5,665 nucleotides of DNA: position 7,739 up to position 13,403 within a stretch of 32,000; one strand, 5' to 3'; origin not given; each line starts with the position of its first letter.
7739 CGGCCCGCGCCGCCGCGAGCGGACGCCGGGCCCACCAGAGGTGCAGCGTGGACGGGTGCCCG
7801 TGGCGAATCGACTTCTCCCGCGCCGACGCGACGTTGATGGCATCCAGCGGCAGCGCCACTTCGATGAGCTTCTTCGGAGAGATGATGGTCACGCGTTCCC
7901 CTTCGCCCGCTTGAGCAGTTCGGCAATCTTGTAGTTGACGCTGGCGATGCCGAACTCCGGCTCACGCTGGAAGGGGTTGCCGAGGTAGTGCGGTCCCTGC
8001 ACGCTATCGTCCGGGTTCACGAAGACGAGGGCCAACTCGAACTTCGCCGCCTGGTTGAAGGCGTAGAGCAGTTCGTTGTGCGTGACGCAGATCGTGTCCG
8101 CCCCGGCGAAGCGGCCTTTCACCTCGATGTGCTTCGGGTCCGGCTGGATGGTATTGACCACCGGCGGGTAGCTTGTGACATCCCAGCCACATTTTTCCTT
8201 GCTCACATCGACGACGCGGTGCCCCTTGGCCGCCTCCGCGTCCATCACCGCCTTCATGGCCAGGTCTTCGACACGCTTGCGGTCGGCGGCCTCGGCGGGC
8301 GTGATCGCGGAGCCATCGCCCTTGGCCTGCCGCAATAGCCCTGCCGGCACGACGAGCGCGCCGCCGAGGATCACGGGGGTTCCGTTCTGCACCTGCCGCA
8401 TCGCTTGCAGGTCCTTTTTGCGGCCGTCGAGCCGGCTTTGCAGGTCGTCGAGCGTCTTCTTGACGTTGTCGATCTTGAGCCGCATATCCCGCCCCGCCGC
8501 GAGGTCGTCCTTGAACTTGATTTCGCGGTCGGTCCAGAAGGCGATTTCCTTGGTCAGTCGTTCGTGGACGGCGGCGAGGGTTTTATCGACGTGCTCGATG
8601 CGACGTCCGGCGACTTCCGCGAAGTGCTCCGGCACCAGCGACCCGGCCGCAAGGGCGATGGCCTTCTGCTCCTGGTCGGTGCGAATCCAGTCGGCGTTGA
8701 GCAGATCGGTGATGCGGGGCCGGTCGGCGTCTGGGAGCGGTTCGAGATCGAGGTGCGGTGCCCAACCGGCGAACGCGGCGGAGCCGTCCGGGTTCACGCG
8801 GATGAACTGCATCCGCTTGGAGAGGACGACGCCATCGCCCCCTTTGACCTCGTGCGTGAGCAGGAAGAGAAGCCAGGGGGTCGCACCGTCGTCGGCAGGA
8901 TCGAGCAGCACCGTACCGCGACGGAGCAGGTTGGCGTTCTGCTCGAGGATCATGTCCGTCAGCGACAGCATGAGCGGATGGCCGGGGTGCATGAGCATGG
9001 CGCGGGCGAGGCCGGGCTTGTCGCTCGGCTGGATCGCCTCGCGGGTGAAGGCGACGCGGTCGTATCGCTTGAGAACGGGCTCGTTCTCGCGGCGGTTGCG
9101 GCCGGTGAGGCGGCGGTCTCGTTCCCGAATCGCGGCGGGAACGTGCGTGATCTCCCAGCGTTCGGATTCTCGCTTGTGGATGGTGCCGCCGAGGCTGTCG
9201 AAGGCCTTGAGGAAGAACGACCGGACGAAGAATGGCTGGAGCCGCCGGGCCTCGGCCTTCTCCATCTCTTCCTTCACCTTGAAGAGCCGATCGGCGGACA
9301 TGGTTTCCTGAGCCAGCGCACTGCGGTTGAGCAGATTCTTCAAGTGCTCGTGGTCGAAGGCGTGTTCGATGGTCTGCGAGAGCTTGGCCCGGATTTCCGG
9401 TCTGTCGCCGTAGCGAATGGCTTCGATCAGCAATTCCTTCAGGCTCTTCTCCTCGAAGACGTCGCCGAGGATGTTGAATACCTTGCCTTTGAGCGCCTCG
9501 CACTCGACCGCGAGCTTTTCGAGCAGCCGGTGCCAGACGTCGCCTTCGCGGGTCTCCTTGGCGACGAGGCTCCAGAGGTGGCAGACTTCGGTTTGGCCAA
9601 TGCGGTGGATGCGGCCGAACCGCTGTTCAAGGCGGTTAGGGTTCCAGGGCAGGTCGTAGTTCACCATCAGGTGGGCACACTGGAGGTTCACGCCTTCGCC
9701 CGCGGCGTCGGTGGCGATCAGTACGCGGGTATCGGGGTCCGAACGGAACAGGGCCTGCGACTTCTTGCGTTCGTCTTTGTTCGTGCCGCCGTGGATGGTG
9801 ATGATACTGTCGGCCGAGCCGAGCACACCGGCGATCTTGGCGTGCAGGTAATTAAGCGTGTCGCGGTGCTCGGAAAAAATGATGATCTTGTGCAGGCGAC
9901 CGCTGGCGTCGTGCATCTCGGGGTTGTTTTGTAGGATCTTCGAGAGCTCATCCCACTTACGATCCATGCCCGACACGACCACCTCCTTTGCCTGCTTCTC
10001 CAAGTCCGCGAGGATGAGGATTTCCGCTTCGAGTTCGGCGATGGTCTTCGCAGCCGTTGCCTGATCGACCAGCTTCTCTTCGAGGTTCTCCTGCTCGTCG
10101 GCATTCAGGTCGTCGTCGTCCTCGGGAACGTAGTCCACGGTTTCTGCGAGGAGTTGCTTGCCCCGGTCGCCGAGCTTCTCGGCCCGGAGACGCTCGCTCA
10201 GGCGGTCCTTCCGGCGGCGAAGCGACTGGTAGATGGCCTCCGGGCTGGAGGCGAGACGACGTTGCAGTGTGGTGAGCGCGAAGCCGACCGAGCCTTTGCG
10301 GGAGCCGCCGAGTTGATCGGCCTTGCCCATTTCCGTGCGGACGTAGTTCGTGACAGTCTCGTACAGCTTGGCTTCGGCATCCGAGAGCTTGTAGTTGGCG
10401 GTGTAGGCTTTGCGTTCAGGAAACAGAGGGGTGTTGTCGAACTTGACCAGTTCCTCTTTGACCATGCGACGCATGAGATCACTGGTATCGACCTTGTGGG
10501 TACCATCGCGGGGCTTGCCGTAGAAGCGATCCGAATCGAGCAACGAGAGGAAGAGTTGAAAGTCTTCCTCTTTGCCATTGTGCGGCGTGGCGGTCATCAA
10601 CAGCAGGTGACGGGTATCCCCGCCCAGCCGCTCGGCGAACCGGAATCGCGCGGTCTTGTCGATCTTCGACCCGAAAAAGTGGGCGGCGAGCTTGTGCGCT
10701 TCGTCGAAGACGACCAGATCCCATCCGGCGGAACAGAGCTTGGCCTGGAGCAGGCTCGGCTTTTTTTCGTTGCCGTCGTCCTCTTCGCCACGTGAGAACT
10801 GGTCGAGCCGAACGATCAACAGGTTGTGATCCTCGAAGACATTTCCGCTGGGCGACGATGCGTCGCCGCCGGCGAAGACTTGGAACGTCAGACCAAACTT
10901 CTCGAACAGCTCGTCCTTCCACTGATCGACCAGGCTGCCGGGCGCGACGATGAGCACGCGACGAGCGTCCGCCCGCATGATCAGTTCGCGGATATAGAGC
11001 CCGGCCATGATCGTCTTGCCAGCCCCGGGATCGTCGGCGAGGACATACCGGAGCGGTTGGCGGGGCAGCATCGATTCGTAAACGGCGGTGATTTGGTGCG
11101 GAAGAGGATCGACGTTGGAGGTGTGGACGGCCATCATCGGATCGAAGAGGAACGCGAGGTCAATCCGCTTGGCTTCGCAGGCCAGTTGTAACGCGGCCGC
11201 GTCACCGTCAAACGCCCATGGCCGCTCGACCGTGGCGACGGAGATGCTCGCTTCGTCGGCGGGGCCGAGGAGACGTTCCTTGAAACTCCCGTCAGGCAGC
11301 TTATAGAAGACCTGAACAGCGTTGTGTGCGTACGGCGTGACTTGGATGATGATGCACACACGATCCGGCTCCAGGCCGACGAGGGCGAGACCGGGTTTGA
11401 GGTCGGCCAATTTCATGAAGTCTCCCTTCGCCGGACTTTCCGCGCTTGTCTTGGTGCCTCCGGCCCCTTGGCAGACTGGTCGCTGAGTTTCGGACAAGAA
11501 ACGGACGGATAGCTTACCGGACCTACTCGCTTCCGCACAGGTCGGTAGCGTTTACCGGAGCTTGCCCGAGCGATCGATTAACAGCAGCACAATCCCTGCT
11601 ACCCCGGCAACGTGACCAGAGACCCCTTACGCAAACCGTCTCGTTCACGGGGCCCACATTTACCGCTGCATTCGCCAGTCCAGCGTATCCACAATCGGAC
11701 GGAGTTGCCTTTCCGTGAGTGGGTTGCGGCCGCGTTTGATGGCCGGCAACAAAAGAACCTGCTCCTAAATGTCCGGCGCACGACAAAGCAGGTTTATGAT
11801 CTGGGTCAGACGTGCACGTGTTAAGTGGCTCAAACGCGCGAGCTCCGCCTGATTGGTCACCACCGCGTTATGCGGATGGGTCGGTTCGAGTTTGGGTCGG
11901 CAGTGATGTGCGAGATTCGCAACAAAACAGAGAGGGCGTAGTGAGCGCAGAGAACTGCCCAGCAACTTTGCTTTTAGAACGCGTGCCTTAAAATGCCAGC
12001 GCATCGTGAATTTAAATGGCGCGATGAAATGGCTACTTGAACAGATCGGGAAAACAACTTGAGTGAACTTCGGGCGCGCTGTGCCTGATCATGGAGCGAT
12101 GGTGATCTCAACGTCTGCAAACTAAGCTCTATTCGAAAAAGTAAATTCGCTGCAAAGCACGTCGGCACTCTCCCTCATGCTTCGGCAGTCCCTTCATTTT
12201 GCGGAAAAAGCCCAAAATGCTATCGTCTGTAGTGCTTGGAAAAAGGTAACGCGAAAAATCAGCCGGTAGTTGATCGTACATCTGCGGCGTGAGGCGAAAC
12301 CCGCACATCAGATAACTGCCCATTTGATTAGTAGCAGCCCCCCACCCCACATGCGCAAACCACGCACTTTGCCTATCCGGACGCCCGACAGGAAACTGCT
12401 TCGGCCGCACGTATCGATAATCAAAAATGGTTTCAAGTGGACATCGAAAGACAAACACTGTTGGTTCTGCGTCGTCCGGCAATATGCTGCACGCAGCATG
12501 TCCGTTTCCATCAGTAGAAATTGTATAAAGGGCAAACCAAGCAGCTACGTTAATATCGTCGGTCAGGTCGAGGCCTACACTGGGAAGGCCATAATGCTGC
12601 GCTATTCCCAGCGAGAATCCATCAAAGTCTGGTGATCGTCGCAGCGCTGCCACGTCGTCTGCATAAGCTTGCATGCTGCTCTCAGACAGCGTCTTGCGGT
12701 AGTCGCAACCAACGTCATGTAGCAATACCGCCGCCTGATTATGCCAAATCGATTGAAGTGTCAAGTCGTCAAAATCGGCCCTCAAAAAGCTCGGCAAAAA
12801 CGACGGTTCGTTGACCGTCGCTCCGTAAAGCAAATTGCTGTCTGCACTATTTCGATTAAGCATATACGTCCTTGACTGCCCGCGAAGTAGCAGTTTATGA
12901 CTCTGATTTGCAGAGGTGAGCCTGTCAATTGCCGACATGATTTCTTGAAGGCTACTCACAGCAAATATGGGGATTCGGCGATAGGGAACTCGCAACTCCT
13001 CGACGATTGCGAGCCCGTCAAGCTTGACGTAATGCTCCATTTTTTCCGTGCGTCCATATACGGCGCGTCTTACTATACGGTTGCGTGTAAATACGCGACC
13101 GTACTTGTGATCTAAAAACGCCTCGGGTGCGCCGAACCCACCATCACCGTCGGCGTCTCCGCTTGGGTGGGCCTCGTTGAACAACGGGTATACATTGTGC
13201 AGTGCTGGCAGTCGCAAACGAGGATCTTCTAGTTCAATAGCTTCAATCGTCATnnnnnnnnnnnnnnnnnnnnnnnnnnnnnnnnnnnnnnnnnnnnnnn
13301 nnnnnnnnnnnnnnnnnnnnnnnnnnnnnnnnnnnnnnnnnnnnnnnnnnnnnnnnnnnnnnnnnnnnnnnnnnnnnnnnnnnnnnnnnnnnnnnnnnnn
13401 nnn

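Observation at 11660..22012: Three copies of one serine-recombinase module, in graded decay, partition the island into cargo modules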

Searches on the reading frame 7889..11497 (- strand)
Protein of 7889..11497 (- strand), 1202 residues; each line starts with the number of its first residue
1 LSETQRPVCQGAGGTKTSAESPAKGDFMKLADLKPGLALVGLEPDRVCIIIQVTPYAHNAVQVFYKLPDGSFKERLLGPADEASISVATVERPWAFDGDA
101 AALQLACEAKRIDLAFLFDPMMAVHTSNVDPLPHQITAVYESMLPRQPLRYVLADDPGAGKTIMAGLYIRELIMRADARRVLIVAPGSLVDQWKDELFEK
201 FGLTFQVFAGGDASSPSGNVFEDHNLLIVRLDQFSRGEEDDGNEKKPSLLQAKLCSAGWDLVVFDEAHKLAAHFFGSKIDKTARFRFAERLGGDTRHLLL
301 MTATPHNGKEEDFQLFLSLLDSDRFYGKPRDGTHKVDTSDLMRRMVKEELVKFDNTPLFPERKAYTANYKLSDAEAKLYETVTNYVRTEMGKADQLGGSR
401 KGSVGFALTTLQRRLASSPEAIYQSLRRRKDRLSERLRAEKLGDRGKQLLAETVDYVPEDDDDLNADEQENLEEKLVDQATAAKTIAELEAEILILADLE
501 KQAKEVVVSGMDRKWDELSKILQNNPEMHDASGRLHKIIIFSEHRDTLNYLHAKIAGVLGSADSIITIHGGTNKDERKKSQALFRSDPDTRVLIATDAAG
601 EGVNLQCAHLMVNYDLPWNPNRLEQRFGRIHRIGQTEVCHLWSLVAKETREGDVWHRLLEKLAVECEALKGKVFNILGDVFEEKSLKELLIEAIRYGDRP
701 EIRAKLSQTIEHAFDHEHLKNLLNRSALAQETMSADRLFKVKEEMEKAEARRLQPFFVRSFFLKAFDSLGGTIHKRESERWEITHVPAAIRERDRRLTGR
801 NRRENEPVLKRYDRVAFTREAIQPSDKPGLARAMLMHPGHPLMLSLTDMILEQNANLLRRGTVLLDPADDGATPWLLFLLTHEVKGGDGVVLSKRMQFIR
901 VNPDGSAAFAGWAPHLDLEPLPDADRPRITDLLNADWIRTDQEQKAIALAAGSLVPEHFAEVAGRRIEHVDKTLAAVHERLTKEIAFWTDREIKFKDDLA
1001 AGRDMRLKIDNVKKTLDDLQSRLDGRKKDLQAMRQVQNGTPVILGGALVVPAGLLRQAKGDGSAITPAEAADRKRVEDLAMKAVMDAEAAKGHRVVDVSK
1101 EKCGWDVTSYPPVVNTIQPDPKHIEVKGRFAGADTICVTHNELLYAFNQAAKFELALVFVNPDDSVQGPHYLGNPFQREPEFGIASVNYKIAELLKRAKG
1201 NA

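Call 8: search_protein_families(library=pfam, proteins=[window:7889-11497:-], max_evalue=0.01)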
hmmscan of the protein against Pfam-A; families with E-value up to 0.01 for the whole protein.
window:7889-11497:- (1202 aa): 6 families
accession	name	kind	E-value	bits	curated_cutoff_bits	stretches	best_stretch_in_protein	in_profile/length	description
PF00271.37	Helicase_C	-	6.8e-24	84.7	23.5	1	531-634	11-110/110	Helicase conserved C-terminal domain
PF13020.12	NOV_C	-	8.4e-17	61.5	22.1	1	1076-1164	1-85/91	Protein NO VEIN, C-terminal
PF00176.29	SNF2-rel_dom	-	5.4e-14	52.4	24.9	1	148-381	17-251/290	SNF2-related domain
PF04851.21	ResIII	-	2.7e-11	44.1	22.5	1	130-306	3-163/164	Type III restriction enzyme, res subunit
PF00270.35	DEAD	-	1.8e-08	34.8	26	1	152-306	18-161/167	DEAD/DEAH box helicase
PF16203.11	ERCC3_RAD25_C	-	0.00068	19.4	27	1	534-651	59-174/248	ERCC3/RAD25/XPB C-terminal helicase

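Call 10: search_protein_families(library=padloc, proteins=[window:7889-11497:-], max_evalue=0.001)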
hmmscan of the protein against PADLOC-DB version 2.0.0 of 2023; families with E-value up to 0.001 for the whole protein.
window:7889-11497:- (1202 aa): 52 families (the best 25 are shown)
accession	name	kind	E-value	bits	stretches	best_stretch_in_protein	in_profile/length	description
PDLC00659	HmaA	-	0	1920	1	28-1199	2-1170/1176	SNF2 helicase / DEAD-box helicase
PDLC02620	DrmD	-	7.8e-112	373.1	1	120-735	89-681/1060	DrmD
PDLC02621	DrmD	-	2.4e-99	332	1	150-866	140-839/1040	DrmD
PDLC02500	BrxHI|BrxHII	-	1.9e-97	325.9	1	106-785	66-715/933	BrxHI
PDLC02504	BrxHI|BrxHII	-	2.2e-88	295.3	1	102-793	81-737/971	BrxHII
PDLC02572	DrmA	-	1.4e-73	246.4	1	150-647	137-636/1043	DrmA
PDLC02632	DrmD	-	1.4e-66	223.4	1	151-648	143-640/662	DrmD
PDLC02633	DrmD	-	1.7e-58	196.3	1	144-636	140-631/839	DrmD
PDLC02623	DrmD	-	3.4e-58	195.2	2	362-699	401-687/1040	DrmD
PDLC02624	DrmD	-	9.4e-54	181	1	169-639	2-471/652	DrmD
PDLC02619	DrmD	-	4.5e-52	175.3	2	119-577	21-455/872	DrmD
PDLC02634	DrmD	-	8.6e-47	157.5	1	129-663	90-613/900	DrmD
PDLC02840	DpdE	-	1.3e-44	150.9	3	481-661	512-684/1091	DpdE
PDLC02843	DpdE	-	4.4e-41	138.8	2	122-326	150-318/1091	DpdE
PDLC02193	PLD_Helicase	-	5.9e-33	112.1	2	476-664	636-829/905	-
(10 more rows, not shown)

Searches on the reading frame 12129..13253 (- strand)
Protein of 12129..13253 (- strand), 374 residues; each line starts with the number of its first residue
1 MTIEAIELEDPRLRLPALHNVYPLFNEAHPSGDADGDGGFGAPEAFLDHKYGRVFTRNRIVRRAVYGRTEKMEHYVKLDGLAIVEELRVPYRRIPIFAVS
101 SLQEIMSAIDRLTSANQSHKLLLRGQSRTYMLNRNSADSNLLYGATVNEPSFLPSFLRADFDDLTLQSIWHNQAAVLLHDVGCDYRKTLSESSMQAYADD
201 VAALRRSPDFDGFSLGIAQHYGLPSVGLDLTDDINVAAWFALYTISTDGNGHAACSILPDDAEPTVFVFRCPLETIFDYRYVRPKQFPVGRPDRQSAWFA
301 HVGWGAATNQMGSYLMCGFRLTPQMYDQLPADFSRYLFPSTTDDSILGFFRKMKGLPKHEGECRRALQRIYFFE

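Call 7: search_protein_families(library=pfam, proteins=[window:12129-13253:-], max_evalue=0.01)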
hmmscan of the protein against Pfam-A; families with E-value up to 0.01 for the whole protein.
window:12129-13253:- (374 aa): 1 family
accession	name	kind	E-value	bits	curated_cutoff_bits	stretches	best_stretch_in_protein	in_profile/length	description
PF08867.16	FRG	-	2.9e-06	28.5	25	1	196-244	42-88/94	FRG domain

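Call 10: search_protein_families(library=padloc, proteins=[window:12129-13253:-], max_evalue=0.001)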
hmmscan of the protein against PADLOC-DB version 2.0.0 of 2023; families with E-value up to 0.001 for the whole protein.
window:12129-13253:- (374 aa): 6 families
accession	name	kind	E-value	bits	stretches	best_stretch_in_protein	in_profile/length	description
PDLC04938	PDC-S15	-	1.1e-07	29.5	1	206-258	111-162/276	-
PDLC04933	PDC-S15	-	0.00017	19.1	0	218-259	84-113/286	-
PDLC04937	PDC-S15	-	0.00018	19.2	1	215-254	98-137/254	-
PDLC04936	PDC-S15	-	0.00025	18.5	0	217-247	98-128/300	-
PDLC04926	PDC-S15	-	0.00031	17.9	0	215-279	91-141/300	-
PDLC04929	PDC-S15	-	0.00097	17.1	0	204-254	84-134/308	-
